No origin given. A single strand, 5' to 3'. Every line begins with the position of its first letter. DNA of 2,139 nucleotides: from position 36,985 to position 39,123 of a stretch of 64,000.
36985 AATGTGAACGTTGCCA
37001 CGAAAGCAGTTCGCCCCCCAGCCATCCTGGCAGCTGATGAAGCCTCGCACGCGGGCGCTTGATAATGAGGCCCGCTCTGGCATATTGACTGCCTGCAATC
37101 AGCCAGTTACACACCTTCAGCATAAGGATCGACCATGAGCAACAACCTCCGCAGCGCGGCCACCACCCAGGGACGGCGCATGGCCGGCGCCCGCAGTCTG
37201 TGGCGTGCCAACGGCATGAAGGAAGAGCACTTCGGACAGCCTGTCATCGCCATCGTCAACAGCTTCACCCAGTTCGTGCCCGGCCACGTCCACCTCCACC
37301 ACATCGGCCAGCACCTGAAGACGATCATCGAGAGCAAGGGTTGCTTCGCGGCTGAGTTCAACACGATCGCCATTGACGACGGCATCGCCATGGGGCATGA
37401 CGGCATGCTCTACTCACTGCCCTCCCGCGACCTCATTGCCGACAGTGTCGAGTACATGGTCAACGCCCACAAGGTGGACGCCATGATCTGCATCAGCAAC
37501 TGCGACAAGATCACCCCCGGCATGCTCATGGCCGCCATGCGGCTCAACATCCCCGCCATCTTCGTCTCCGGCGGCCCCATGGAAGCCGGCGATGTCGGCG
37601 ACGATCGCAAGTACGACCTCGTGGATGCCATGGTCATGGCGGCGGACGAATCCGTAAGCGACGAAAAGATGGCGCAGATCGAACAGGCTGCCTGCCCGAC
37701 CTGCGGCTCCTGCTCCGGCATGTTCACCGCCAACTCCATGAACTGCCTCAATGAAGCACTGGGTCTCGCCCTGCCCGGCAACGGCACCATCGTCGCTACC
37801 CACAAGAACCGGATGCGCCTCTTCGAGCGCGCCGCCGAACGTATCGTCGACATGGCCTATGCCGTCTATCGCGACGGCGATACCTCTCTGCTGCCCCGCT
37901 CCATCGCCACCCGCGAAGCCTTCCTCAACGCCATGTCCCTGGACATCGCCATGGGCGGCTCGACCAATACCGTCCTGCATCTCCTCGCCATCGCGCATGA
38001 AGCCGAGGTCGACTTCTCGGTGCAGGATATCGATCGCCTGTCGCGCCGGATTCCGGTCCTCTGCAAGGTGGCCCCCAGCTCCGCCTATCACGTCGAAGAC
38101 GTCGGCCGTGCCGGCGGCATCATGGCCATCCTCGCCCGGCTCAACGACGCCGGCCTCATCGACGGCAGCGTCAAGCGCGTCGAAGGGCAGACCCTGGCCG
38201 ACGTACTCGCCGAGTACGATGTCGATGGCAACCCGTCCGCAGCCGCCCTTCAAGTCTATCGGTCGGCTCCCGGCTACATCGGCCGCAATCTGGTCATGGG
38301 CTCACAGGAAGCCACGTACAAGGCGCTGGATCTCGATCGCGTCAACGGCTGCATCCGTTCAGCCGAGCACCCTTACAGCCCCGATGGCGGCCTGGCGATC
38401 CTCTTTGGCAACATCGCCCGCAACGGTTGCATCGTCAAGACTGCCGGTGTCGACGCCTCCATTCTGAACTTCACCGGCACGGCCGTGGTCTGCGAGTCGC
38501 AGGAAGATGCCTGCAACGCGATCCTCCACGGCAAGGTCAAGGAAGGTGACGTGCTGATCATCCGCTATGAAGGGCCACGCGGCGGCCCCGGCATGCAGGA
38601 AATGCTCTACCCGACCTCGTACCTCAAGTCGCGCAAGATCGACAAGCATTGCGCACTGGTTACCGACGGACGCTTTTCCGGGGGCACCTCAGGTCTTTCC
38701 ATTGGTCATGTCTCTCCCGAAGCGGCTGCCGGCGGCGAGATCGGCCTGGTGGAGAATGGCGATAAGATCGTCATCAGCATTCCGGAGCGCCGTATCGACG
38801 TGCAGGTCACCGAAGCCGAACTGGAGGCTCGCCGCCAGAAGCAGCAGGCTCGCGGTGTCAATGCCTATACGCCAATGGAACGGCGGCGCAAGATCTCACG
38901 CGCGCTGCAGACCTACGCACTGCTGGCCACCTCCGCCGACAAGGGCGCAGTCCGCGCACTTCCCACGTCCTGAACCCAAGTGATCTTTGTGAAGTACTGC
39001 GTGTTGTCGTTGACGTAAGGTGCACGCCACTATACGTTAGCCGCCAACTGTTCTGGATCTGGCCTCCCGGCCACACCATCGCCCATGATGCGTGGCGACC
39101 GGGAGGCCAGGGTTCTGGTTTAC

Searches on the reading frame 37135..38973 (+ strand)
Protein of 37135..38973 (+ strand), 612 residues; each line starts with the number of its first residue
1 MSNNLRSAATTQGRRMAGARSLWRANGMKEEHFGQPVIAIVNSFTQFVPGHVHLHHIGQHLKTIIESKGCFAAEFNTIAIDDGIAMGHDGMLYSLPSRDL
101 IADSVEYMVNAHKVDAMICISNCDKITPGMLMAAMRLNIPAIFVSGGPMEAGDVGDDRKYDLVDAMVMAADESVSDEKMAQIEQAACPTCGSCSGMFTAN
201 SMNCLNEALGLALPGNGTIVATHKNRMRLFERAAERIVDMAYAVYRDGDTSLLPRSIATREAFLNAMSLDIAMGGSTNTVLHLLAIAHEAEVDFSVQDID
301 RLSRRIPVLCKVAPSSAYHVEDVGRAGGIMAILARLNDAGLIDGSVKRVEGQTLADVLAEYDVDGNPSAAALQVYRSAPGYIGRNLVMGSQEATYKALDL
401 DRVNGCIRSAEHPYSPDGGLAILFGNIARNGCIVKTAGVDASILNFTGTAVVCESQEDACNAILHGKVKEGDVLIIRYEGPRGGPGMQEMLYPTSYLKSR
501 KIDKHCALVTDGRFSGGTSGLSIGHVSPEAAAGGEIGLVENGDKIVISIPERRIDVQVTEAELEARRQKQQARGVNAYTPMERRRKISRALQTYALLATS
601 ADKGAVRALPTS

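Call 15: search_protein_families(library=pfam, proteins=[window:37135-38973:+])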
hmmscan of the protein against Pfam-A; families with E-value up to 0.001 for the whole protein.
window:37135-38973:+ (612 aa): 2 families
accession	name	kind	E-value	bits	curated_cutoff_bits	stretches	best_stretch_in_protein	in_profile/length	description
PF00920.27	ILVD_EDD_N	-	8.9e-130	432.9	27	1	35-356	1-315/316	Dihydroxy-acid/6-phosphogluconate dehydratase N-terminal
PF24877.1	ILV_EDD_C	-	1.2e-72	243.8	27.7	1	406-605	2-191/191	Dihydroxy-acid/6-phosphogluconate dehydratase C-terminal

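Call 23: list_cluster_members(proteins=[P0001, window:37135-38973:+, window:15623-16777:-])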
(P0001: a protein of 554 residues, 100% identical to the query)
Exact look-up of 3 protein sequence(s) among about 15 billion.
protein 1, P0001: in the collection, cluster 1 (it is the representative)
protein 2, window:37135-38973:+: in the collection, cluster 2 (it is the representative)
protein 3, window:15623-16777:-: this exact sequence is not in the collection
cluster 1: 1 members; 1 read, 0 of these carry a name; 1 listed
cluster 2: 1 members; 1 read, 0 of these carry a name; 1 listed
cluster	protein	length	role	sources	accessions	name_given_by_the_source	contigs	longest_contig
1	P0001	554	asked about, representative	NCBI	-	-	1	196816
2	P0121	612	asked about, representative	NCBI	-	-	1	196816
